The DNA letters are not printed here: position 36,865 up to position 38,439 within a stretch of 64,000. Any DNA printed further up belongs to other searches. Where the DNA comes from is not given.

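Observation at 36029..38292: Uncharacterised two-gene redox module: Cys-rich PyrK-like Fe-S flavoprotein plus GidA-like FAD/Fe-S protein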

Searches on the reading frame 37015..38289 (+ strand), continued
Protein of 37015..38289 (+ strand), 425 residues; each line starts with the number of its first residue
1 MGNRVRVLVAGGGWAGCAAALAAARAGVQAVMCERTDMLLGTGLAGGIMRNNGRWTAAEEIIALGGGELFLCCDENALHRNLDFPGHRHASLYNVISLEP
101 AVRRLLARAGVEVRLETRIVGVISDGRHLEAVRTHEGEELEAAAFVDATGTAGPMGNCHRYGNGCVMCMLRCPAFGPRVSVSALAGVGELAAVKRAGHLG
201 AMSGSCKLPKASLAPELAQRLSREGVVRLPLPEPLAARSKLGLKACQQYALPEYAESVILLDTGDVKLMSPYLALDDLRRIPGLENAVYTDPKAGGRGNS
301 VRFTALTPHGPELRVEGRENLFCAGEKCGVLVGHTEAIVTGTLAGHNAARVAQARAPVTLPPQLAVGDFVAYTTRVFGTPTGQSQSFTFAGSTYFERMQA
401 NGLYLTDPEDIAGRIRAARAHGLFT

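Call 15: find_related_loci(query=A1, collection=genome_contigs, flank=8000)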
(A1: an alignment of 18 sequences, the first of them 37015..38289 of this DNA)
Query A1 (425 aa) in genome_contigs; peptide patterns used: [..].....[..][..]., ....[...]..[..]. (x = any residue, [..] = any of these).
600 stretches matched a pattern (row limit reached: there are more); 591 encode a relative of the query (tblastn E <= 1e-3); the best 80 are kept; 80 distinct loci.
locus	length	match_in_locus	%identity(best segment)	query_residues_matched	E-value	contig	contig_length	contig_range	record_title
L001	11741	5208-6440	58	14-424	5e-157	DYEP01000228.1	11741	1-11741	MAG TPA_asm: Symbiobacterium sp. isolate Tomsk_54_12 Tomsk_k141_68576, whole genome shotgun sequence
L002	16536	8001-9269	55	5-425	2e-156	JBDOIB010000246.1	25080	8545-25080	MAG: Thermodesulfobacteriota bacterium isolate TC202112_Ori_Bins020 k147_452511, whole genome shotgun sequence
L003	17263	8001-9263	55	6-425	7e-155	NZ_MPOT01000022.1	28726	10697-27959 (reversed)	MAG: Tepidanaerobacter sp. EBM-38 k99_13298, whole genome shotgun sequence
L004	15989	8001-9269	54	5-425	1e-154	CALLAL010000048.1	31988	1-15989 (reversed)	MAG: uncultured bacterium isolate N1_Bin_METABAT__110_1 genome assembly, contig: c_000001518875, whole genome shotgun se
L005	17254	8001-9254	54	6-424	5e-154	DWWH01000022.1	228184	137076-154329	MAG TPA_asm: Candidatus Eisenbergiella intestinipullorum isolate CHK177-9469 CHK177__C54244_L228184_SAMEA5754821, whole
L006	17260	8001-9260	54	6-424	4e-154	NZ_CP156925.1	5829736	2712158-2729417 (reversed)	Sporomusa rhizae strain DSM 16652 chromosome, complete genome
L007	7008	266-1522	53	6-425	6e-154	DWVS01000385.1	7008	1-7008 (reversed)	MAG TPA_asm: Candidatus Eisenbergiella intestinigallinarum isolate ChiBcec1-1630 ChiBcec1__C103588_L7008_SAMN08009753, w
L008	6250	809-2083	58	1-424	4e-154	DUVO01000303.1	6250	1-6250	MAG TPA_asm: Bacillota bacterium isolate AS08sgBPME_414 310_AS08, whole genome shotgun sequence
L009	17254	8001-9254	53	6-424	3e-153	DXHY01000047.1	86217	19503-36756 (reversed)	MAG TPA_asm: Candidatus Eisenbergiella stercoravium isolate USAMLcec4-2206 USAMLcec4__C53424_L86217_SAMN06368940, whole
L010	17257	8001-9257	56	6-424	8e-153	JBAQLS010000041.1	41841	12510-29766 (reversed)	MAG: Carboxydocellales bacterium isolate MFD12068_ilm_asm_bin15 k127_4847, whole genome shotgun sequence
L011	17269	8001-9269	53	5-425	3e-152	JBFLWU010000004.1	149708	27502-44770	MAG: Thermodesulfobacteriota bacterium isolate MAG040 MAG040_4, whole genome shotgun sequence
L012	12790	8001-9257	56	6-424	4e-152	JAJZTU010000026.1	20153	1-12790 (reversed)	MAG: Bacillota bacterium isolate SKS3.bin89 NODE_4057_length_20153_cov_2.752222, whole genome shotgun sequence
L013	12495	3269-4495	53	7-415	2e-151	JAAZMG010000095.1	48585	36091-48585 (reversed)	MAG: Tissierellia bacterium isolate AS23ysBPME_332 62259_AS23, whole genome shotgun sequence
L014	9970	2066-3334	53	5-425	1e-150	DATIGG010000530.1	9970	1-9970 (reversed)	MAG TPA_asm: Thermodesulfobacteriota bacterium isolate SMAG_U16415 k141_643587, whole genome shotgun sequence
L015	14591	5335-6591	56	8-424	2e-151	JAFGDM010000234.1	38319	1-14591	MAG: Deltaproteobacteria bacterium isolate Zod_Metabat.1176 k87_7429344, whole genome shotgun sequence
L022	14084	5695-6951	55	6-424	1e-150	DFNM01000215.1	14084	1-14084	MAG TPA_asm: Firmicutes bacterium UBA3567 UBA3567_contig_779, whole genome shotgun sequence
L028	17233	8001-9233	55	14-424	5e-149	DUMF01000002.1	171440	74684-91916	MAG TPA_asm: Bacillota bacterium isolate AS04akNAM_41 4450_AS04, whole genome shotgun sequence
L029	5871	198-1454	55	4-422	6e-150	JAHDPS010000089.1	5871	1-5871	MAG: Bacillota bacterium isolate SM1-B18.1 k141_48933, whole genome shotgun sequence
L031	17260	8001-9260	54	5-424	1e-148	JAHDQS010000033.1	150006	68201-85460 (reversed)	MAG: Clostridia bacterium isolate SM3-B6.2 k141_20497, whole genome shotgun sequence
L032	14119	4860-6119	49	6-425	8e-149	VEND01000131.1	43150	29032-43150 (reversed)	MAG: Bacillota bacterium isolate MES16 c_000000000430, whole genome shotgun sequence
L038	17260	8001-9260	55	5-424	1e-148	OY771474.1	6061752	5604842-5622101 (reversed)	MAG: uncultured Desulfobacterium sp. isolate 2c08e38e-77a0-468a-b8ca-c683eacf49f2 genome assembly, chromosome: 1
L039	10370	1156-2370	57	7-411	4e-148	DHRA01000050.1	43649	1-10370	MAG TPA_asm: Firmicutes bacterium UBA5324 UBA5324_contig_4340, whole genome shotgun sequence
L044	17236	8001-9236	51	5-416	1e-147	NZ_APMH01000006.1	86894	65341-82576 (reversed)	Clostridium tyrobutyricum DSM 2637 = ATCC 25755 = JCM 11008 strain ATCC 25755 contig7, whole genome shotgun sequence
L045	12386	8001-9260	55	6-425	2e-148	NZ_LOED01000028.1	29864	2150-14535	Fervidicola ferrireducens strain Y170 AN618_contig000028, whole genome shotgun sequence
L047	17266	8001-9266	50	3-424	3e-147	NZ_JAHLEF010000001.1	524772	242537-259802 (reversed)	Clostridium sp. CF012 contig00001, whole genome shotgun sequence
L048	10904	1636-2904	53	1-424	1e-146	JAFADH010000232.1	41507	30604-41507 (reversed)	MAG: Bacillota bacterium isolate OH_SBB_71 k127_114686, whole genome shotgun sequence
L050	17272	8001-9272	54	7-424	1e-146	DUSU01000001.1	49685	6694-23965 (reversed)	MAG TPA_asm: Candidatus Fermentithermobacillaceae bacterium isolate AS04akNAM_77 888_AS04, whole genome shotgun sequence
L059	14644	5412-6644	51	6-416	5e-146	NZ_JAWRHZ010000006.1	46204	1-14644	MAG: Proteiniborus sp. isolate ADS25 c_000000026250, whole genome shotgun sequence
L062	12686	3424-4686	54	6-425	8e-146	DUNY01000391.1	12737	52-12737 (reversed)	MAG TPA_asm: Thermoanaerobacterales bacterium isolate AS08sgBPME_119 228364_AS08, whole genome shotgun sequence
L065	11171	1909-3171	51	5-425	1e-145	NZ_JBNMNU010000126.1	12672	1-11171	MAG: Clostridium sp. isolate 3300053697_61 Ga0535652_0006532, whole genome shotgun sequence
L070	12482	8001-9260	49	6-425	2e-145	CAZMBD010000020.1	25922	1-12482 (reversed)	MAG TPA_asm: uncultured Clostridiaceae bacterium isolate SRP192927_co8_27 genome assembly, contig: NODE_1449_length_2592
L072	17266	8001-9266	50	3-424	2e-145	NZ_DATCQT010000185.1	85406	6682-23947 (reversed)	MAG: Clostridium sp. isolate SMAG_U7260 k141_90298, whole genome shotgun sequence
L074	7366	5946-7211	50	3-424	2e-145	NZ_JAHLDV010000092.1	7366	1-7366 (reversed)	Clostridium frigoris strain DSM 14204 contig00092, whole genome shotgun sequence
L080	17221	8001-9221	52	4-411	6e-145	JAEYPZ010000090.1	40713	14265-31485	MAG: Bacillota bacterium isolate OH_CBB_215 k127_1465031, whole genome shotgun sequence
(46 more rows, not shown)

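Call 18: search_protein_families(library=pfam, proteins=[L004:9300-10691:+, L029:1478-2224:+, L029:2526-4364:+, L070:9289-10002:+, L028:6480-7946:+, L001:8194-8442:+, L022:3139-3573:+, L045:5862-6929:+, L032:2133-2564:+, L062:1391-1855:+], max_evalue=0.001)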
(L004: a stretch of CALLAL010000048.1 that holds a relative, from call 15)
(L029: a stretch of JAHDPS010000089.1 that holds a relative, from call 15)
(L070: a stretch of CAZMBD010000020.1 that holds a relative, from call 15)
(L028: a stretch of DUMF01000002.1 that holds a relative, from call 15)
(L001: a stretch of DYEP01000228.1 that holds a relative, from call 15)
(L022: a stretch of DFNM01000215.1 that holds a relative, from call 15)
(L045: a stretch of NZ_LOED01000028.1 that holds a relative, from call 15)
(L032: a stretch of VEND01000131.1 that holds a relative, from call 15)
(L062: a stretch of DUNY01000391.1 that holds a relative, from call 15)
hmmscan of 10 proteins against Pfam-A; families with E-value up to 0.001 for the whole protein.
L004:9300-10691:+ (464 aa): 0 families

L029:1478-2224:+ (249 aa): 2 families
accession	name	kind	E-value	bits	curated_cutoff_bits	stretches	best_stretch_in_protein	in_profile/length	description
PF07729.17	FCD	-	1.2e-24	87.6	24.3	1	112-232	2-124/125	FCD domain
PF08461.16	HTH_12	-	1e-08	35.5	21.4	1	17-81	2-66/66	Ribonuclease R winged-helix domain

L029:2526-4364:+ (613 aa): 1 family
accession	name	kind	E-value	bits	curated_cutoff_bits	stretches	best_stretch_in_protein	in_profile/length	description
PF02310.24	B12-binding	-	6.7e-13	49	32.1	1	17-124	9-118/121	B12 binding domain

L070:9289-10002:+ (238 aa): 2 families
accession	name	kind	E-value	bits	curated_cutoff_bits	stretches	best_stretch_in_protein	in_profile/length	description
PF00849.27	PseudoU_synth_2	-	2.3e-28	99.8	26.8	1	66-197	2-151/152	RNA pseudouridylate synthase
PF01479.30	S4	-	2e-13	50.3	22.8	1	4-48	1-46/48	S4 domain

L028:6480-7946:+ (489 aa): 0 families

L001:8194-8442:+ (83 aa): 0 families

L022:3139-3573:+ (145 aa): 1 family
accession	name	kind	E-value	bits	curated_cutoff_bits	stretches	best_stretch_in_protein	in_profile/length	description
PF21891.1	DUF6917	-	6.4e-45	152.4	27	1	18-142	1-126/127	Family of unknown function (DUF6917)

L045:5862-6929:+ (356 aa): 1 family
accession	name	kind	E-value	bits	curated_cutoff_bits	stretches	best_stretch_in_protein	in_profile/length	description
PF07755.17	DUF1611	-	0.0008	19.3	25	0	236-350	95-200/201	Domain of unknown function (DUF1611_C) P-loop domain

L032:2133-2564:+ (144 aa): 1 family
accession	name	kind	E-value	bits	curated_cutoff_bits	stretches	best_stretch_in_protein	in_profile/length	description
PF09579.15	Spore_YtfJ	-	6e-28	97.4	25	1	31-118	1-79/81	Sporulation protein YtfJ (Spore_YtfJ)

L062:1391-1855:+ (155 aa): 2 families
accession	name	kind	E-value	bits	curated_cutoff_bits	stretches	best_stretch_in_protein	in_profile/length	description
PF14588.11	YjgF_endoribonc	-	1.2e-23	84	35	1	10-153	4-147/148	YjgF/chorismate_mutase-like, putative endoribonuclease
PF01042.26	Ribonuc_L-PSP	-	1.6e-16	60.8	27.3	1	21-152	5-119/121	Endoribonuclease L-PSP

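Call 19: search_protein_families(library=pfam, proteins=[L059:3209-4321:+, L032:1528-2124:+, L032:152-895:+, L032:910-1452:+, L059:7604-8044:+, L032:7442-8011:+, L038:6202-7944:+, L032:8031-9425:+, L038:9375-10394:+], max_evalue=0.001)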
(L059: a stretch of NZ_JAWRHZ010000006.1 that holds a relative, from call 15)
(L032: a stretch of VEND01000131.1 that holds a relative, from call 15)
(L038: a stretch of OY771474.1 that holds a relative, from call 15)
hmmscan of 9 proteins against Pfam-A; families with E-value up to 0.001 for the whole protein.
L059:3209-4321:+ (371 aa): 3 families
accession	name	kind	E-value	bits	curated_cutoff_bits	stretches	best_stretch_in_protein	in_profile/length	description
PF00768.25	Peptidase_S11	-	4.8e-73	246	27.6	1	29-249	8-238/239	D-alanyl-D-alanine carboxypeptidase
PF07943.18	PBP5_C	-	2.3e-15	56.9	21.2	1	266-350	1-85/91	Penicillin-binding protein 5, C-terminal domain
PF13354.11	Beta-lactamase2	-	0.00035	20.4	22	1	39-152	5-117/214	Beta-lactamase enzyme family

L032:1528-2124:+ (199 aa): 1 family
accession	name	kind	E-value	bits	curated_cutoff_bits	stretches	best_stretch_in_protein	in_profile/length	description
PF11167.13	DUF2953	-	3.9e-16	59.3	22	1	119-171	1-53/53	Protein of unknown function (DUF2953)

L032:152-895:+ (248 aa): 1 family
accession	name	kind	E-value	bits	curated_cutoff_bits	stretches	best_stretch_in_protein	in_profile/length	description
PF02616.19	SMC_ScpA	-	2.2e-46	159.2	24.6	1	20-240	1-229/232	Segregation and condensation protein ScpA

L032:910-1452:+ (181 aa): 1 family
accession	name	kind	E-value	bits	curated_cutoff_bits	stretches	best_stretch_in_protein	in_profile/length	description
PF04079.22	SMC_ScpB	-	1.8e-58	197.1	27.4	1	9-167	2-160/160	Segregation and condensation complex subunit ScpB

L059:7604-8044:+ (147 aa): 3 families
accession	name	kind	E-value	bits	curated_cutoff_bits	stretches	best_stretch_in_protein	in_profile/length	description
PF13673.13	Acetyltransf_10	-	1.4e-07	31.9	23.6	1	9-100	6-96/128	Acetyltransferase (GNAT) domain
PF00583.31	Acetyltransf_1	-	9e-06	26.4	20.7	1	23-95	27-98/116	Acetyltransferase (GNAT) family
PF13508.13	Acetyltransf_7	-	3.5e-05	24.6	27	1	32-87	2-59/84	Acetyltransferase (GNAT) domain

L032:7442-8011:+ (190 aa): 7 families
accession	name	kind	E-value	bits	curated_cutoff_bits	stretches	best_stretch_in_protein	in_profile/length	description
PF06962.18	rRNA_methylase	-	8.6e-52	175.1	22.7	1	51-187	1-137/137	Putative rRNA methylase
PF13847.12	Methyltransf_31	-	1.4e-13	51.2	27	1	23-129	3-103/145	Methyltransferase domain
PF13649.12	Methyltransf_25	-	6.9e-08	33.5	27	1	27-106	1-78/97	Methyltransferase domain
PF01795.25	Methyltransf_5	-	2e-06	28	27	1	21-103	18-101/309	MraW methylase family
PF05175.20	MTS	-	5.6e-06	26.5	23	1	11-142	17-142/170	Methyltransferase small domain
PF01209.24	Ubie_methyltran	-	4.2e-05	23.5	20.1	1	20-98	44-120/233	ubiE/COQ5 methyltransferase family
PF06325.19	PrmA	-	0.00018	21.5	22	1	16-101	154-233/296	Ribosomal protein L11 methyltransferase (PrmA)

L038:6202-7944:+ (581 aa): 3 families
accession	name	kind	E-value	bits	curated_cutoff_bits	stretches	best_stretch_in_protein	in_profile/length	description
PF00205.28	TPP_enzyme_M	-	7.8e-34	116.8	30.4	1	209-347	1-137/137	Thiamine pyrophosphate enzyme, central domain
PF02775.26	TPP_enzyme_C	-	1.3e-33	116.3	21.9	1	411-559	1-151/151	Thiamine pyrophosphate enzyme, C-terminal TPP binding domain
PF02776.23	TPP_enzyme_N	-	5.8e-33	113.6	26.8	1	14-128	1-115/119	Thiamine pyrophosphate enzyme, N-terminal TPP binding domain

L032:8031-9425:+ (465 aa): 2 families
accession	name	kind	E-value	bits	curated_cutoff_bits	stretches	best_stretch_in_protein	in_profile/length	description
PF02436.23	PYC_OADA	-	1.9e-54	184.9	27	1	296-447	3-167/201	Conserved carboxylase domain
PF00682.25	HMGL-like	-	1e-21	78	29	1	3-268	1-258/260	HMGL-like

L038:9375-10394:+ (340 aa): 1 family
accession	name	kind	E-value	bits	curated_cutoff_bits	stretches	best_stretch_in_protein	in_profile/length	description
PF01784.24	DUF34_NIF3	-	1.1e-07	32.2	23.4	1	50-94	23-67/256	Duf34/NIF3 (NGG1p interacting factor 3)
